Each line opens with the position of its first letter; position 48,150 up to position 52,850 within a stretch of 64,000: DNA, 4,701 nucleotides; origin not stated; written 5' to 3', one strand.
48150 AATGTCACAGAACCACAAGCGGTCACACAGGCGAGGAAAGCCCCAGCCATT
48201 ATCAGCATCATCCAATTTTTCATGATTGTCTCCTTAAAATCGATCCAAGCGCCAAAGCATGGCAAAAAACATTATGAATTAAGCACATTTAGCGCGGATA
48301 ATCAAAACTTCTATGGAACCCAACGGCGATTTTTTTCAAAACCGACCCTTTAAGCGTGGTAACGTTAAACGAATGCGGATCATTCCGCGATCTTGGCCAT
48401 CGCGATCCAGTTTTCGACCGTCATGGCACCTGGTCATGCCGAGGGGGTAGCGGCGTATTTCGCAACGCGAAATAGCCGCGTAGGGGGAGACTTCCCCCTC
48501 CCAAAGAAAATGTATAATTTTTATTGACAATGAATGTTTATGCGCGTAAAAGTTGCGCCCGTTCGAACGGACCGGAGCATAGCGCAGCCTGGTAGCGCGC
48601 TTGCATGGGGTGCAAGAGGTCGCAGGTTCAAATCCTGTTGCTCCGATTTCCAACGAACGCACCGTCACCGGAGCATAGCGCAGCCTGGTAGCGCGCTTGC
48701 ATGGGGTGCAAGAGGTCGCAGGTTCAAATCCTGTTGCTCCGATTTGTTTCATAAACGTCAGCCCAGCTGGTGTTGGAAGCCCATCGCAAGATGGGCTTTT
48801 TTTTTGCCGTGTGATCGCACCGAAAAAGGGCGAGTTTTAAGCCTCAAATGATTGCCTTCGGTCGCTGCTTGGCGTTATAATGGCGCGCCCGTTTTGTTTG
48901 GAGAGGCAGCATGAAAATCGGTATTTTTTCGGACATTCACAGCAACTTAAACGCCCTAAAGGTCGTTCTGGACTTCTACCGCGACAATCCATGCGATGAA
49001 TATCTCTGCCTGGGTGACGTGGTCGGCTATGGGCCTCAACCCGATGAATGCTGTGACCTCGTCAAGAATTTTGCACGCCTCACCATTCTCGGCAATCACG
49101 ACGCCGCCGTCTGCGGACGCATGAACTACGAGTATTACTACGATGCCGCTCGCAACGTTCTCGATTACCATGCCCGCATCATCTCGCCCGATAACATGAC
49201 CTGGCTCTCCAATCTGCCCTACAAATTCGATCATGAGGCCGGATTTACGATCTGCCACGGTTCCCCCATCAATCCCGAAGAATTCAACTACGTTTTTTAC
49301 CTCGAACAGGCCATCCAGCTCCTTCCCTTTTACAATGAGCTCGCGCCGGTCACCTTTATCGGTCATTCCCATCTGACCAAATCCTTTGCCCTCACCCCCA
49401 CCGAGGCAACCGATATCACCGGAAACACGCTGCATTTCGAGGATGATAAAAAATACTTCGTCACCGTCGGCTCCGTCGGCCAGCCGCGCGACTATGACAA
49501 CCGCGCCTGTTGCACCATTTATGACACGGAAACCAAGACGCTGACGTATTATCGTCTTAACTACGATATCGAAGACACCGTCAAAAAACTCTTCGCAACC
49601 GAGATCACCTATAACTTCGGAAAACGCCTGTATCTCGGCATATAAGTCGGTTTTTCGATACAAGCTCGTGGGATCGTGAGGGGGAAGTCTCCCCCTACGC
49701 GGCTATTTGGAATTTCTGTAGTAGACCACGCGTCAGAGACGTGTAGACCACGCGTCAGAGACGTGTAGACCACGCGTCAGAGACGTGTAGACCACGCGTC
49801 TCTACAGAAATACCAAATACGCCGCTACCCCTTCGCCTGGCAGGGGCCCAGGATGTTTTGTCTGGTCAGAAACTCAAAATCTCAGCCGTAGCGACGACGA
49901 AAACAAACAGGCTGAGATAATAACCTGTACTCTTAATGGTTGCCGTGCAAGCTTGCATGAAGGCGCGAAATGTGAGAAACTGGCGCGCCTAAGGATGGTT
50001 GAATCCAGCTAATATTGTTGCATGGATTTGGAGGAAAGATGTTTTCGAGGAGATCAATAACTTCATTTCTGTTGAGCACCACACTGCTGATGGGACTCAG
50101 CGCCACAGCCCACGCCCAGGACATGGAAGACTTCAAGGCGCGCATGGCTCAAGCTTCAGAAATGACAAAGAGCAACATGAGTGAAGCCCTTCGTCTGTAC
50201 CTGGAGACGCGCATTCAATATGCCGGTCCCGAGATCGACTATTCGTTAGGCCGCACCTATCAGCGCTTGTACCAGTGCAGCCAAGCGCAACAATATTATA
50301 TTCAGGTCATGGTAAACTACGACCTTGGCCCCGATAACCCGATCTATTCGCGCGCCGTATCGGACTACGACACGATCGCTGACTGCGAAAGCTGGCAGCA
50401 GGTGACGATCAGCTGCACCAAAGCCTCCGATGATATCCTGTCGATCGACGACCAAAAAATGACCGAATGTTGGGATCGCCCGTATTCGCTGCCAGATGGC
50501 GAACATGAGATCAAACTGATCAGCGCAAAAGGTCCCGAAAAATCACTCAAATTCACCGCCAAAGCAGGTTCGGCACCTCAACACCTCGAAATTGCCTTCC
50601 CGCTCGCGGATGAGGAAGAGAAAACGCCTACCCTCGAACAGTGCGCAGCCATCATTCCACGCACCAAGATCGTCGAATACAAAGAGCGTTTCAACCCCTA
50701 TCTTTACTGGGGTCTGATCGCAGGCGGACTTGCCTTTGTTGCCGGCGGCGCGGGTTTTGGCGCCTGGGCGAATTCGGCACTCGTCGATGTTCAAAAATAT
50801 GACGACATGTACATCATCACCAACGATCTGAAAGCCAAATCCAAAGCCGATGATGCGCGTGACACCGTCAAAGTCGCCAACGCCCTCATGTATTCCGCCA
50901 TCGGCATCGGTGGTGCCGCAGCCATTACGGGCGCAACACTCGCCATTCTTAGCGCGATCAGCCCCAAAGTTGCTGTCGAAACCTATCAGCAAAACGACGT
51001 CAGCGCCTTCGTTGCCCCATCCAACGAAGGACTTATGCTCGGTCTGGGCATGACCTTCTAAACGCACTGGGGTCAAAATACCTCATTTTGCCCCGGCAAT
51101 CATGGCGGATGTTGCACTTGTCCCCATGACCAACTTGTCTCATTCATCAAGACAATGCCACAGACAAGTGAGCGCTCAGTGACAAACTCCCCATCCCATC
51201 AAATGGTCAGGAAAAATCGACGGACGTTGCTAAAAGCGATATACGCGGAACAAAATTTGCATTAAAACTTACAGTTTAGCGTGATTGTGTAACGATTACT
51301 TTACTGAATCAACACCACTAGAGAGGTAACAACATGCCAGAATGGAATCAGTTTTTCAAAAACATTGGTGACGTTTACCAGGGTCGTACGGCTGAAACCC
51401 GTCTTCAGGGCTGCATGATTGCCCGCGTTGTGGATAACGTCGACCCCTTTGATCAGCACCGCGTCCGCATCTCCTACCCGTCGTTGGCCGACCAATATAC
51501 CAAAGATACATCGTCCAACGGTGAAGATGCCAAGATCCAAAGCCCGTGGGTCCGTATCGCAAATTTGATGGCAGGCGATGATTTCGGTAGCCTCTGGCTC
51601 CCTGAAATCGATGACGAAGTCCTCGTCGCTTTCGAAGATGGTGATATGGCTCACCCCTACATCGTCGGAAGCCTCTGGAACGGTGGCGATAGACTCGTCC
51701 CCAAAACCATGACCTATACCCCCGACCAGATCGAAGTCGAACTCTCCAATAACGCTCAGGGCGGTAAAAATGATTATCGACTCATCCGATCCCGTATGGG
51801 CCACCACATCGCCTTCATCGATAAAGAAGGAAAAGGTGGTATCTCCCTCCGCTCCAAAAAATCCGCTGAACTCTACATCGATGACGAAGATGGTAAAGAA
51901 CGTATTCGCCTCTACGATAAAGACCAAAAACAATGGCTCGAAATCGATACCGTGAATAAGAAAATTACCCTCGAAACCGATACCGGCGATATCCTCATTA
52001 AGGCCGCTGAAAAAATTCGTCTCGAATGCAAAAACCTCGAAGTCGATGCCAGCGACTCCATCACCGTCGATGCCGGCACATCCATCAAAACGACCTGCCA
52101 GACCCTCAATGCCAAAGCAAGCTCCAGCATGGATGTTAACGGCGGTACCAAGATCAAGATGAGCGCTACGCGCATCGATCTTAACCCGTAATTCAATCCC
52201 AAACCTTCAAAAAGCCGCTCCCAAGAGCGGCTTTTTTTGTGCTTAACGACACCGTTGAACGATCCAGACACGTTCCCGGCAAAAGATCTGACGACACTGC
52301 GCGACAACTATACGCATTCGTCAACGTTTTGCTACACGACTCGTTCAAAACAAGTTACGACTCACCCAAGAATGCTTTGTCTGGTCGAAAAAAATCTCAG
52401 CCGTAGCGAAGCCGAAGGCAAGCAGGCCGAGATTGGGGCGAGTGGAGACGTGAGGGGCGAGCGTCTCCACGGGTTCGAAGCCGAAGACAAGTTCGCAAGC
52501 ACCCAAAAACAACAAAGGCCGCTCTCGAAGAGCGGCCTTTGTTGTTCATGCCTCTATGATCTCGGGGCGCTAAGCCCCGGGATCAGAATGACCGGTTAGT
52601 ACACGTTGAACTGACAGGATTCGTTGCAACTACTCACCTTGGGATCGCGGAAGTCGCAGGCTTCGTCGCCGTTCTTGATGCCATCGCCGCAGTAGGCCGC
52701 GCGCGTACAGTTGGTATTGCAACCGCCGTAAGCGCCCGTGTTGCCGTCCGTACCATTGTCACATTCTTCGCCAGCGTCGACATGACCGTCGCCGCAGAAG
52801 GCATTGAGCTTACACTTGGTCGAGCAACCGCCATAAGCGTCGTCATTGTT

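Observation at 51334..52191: Orphan phage gpV/gp5-like baseplate spike gene without other tail genes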

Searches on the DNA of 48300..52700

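Call 74: search_rna_families(source=window, start=48300, end=52700, threshold=evalue, max_evalue=1)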
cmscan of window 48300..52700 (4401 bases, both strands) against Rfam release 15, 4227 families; matches with E-value up to 1: 14.
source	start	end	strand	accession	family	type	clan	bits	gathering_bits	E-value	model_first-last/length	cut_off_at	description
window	48573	48646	+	RF00005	tRNA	Gene; tRNA;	CL00001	62.8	29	2e-12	1-71/71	no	tRNA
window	48669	48742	+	RF00005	tRNA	Gene; tRNA;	CL00001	62.8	29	2e-12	1-71/71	no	tRNA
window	52508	52589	-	RF00506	Thr_leader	Cis-reg; leader;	-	34.2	55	0.00098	1-118/118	no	Threonine operon leader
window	52505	52595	-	RF01409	STnc250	Gene; sRNA;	-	30.5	42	0.0037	1-94/94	no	STnc250 Hfq binding RNA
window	48598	48727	+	RF02553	YrlA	Gene; sRNA;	-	30.1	69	0.0013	1-114/114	no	Y RNA-like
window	52124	52238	+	RF00512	Leu_leader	Cis-reg; leader;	-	29.2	50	0.0041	1-148/148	no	Leucine operon leader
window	52201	52301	-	RF01772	rnk_pseudo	Cis-reg; leader;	-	27.4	55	0.12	1-108/108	no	Pseudomonas rnk leader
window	52201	52252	-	RF02066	STnc320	Gene; sRNA;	-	26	50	0.092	1-55/55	no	Salmonella enterica sRNA STnc320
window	52505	52556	-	RF02066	STnc320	Gene; sRNA;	-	24.9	50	0.17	1-55/55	no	Salmonella enterica sRNA STnc320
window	52187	52240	+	RF00106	RNAI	Gene; antisense;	-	24.4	47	0.19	1-102/102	no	RNAI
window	52173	52240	+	RF01859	Phe_leader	Cis-reg; leader;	-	23.7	55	0.99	1-125/125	no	Phenylalanine leader peptide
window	52495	52574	-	RF02436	SpF43_sRNA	Gene; sRNA;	-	21.3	70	0.81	1-99/99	no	Streptococcus sRNA SpF43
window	52176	52247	+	RF00519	suhB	Gene; sRNA;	CL00108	20.7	41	0.55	1-77/77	no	Makes More Granules Regulator RNA (mmgR)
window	51571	51629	+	RF01121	sR38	Gene; snRNA; snoRNA; CD-box;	-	18.1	50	0.56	1-59/59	no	Small nucleolar RNA sR38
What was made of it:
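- Tried and rejected: Rfam gave only sub-threshold chance hits (call 74).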

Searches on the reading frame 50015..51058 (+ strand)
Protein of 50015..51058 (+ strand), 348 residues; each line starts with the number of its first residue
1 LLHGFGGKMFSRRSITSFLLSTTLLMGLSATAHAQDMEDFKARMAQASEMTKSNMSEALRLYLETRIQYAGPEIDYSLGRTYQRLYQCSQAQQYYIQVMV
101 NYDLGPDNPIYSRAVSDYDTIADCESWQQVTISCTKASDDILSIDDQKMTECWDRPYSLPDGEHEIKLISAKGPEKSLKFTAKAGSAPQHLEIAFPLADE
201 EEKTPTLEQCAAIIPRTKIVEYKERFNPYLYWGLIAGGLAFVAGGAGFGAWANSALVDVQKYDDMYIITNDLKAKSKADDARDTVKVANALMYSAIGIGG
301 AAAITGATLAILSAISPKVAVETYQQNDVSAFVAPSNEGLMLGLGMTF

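Call 3: search_protein_families(library=pfam, proteins=[window:50015-51058:+], max_evalue=0.01)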
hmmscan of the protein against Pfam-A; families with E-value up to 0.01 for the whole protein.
window:50015-51058:+ (348 aa): 0 families

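Call 31: find_homologous_proteins(query=window:50039-51058:+, max_evalue=0.001)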
Query window:50039-51058:+ (340 aa): 31 proteins with E <= 0.001 among 5365 candidates.
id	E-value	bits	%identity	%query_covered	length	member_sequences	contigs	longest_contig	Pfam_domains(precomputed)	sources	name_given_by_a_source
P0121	2.1e-223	758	100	100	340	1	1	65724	-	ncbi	-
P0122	1.4e-115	404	57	100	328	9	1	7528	-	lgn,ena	-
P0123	1.3e-114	401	54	100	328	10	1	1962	-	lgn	-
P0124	6.8e-111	389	52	100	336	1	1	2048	-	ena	-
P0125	1.6e-109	384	54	100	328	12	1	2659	-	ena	-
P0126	5.9e-109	382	52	100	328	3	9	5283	-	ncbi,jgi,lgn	jgi:hypothetical protein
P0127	2.5e-105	370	51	100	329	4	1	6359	-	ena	-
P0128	2.2e-102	361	50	100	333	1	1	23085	-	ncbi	-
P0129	8.5e-97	342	49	100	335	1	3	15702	-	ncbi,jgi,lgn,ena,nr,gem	ncbi:MAG: hypothetical protein FWC40_01840 [Proteobacteria bacterium]|nr:hypothetical protein [Pseud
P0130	1.3e-96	342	50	100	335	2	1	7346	-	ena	-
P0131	4.0e-92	327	50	94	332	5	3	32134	-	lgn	-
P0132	1.7e-90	322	48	99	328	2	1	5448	-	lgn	-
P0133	1.2e-89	319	47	100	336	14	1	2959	-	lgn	-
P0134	2.6e-89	318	47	100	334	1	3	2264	-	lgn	-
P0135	6.7e-89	316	47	100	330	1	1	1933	-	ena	-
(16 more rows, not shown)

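Call 42: predict_structure(alignment_id=A4)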
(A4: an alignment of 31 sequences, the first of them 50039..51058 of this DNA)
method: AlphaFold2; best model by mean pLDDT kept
length: 340 residues; sequences in the alignment: 31
mean_pLDDT: 78.3   pTM: 0.52
mean pLDDT of the five models: 78.3, 77.5, 76.4, 75.5, 72.8
residues with pLDDT >= 90: 139; 70-90: 112; 50-70: 40; < 50: 49
segments of 3 or more residues with pLDDT < 50: 193-210, 316-340
pLDDT, mean of each block of 10 residues (from residue 1): 69 68 58 92 93 93 94 96 97 95 98 95 88 93 90 97 90 97 85 47 44 66 76 71 78 85 88 82 70 72 69 51 40 36
secondary structure, 60 per line:
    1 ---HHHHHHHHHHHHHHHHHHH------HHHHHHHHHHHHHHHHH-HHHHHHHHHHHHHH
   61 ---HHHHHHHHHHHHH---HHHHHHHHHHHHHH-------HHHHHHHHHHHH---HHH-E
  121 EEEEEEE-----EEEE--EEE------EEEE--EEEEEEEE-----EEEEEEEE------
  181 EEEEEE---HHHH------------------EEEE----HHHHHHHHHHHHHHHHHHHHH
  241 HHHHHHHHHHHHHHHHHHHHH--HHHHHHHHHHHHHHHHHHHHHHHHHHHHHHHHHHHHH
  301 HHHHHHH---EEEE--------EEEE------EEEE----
elements in order: H4-22 H29-45 H47-60 H64-76 H80-93 H101-112 E120-127 E133-136 E139-141 E148-151 E154-161 E167-174 E181-186 H190-193 E212-215 H220-261 H264-307 E311-314 E323-326 E333-336
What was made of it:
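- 50039..51061 (+): UP: a conserved partner gene encoding a 340-aa exported membrane protein. It has a signal peptide, a TPR-like helical domain, a Cys-containing beta-sandwich, two TM helices forming a long hairpin, and a short C-tail ending in F. The start is taken at ATG 50039 behind GGAGG; the mechanical ORF starts at TTG 50015. AF2 pLDDT 78 (call 42).
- UP is an exported membrane protein, as many immunity proteins are (call 42).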

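Call 60: fold_search(model_id=the predicted structure, library=pdb)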
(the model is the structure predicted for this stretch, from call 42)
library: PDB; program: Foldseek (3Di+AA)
matches with E <= 10: 790; with E <= 0.001: 0
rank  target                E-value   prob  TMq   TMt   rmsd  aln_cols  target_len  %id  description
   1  6hif_Y                3.0e-03  1.00  0.17  0.57   3.3        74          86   12  Kuenenia stuttgartiensis hydrazine dehydrogenase complex (released 2019-04-17)
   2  2nsm                  4.0e-03  1.00  0.16  0.15   6.7       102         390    9  Crystal structure of the human carboxypeptidase N (Kininase I) catalytic domain (released 2007-04-24)
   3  1qmu_A                1.1e-02  0.99  0.17  0.15   6.1        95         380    8  Duck carboxypeptidase D domain II (released 2000-10-13)
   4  1nkg                  2.0e-02  0.99  0.17  0.12   5.3        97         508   11  Rhamnogalacturonan lyase from Aspergillus aculeatus (released 2004-05-25)
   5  2xhn_A                2.0e-02  0.99  0.17  0.12   5.3        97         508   11  Rhamnogalacturonan lyase from Aspergillus aculeatus K150A active site mutant (released 2010-09-29)
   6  3njx                  3.2e-02  0.99  0.17  0.12   5.3        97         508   11  Rhamnogalacturonan Lyase from Aspergillus aculeatus mutant H210A (released 2010-10-06)
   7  2zys                  3.5e-02  0.99  0.19  0.15  10.7       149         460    9  A. Fulgidus lipase with fatty acid fragment and chloride (released 2009-06-16)
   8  8ump_A                4.2e-02  1.00  0.21  0.54   3.4        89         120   19  T33-ml35 - Designed Tetrahedral Protein Cage Using Machine Learning Algorithms (released 2023-11-15)
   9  9j6z_A                5.2e-02  0.93  0.16  0.15   6.1        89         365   11  Structure of AAV8 in complex with its receptor (released 2025-07-23)
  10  1na3_A                5.9e-02  1.00  0.22  0.80   1.9        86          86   20  Design of Stable alpha-Helical Arrays from an Idealized TPR Motif (released 2003-06-03)
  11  2xcb_A                5.9e-02  1.00  0.24  0.58  12.3       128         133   10  Crystal structure of PcrH in complex with the chaperone binding region of PopD (released 2010-05-05)
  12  6vfh_A                5.9e-02  1.00  0.22  0.59  13.3       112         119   19  De novo designed tetrahedral nanoparticle T33_dn10 (released 2020-08-12)
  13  2ff4_B                6.2e-02  0.63  0.18  0.17  19.3       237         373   13  Mycobacterium tuberculosis EmbR in complex with low affinity phosphopeptide (released 2006-01-24)
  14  2kcl_MODEL_1_A        6.5e-02  1.00  0.23  0.72   3.0        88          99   27  Solution NMR structure of tetratricopeptide repeat domain protein SrU_0103 from Salinibacter ruber, Northeast  (released 2009-01-06)
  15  6v8e_B                6.5e-02  1.00  0.22  0.57   3.3        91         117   20  Computationally designed C3-symmetric homotrimer from TPR repeat protein (released 2020-08-12)
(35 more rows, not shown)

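Call 89: search_protein_families(library=padloc, proteins=[window:50039-51058:+], max_evalue=0.01)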
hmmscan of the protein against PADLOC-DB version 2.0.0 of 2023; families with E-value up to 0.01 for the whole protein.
window:50039-51058:+ (340 aa): 0 families

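Call 90: search_protein_families(library=ncbifam, proteins=[window:50039-51058:+], max_evalue=0.001)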
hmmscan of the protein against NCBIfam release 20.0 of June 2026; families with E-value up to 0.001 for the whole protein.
window:50039-51058:+ (340 aa): 0 families
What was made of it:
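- UP lies upstream on its own transcript, and no toxin domain was found (calls 3, 89, 90).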
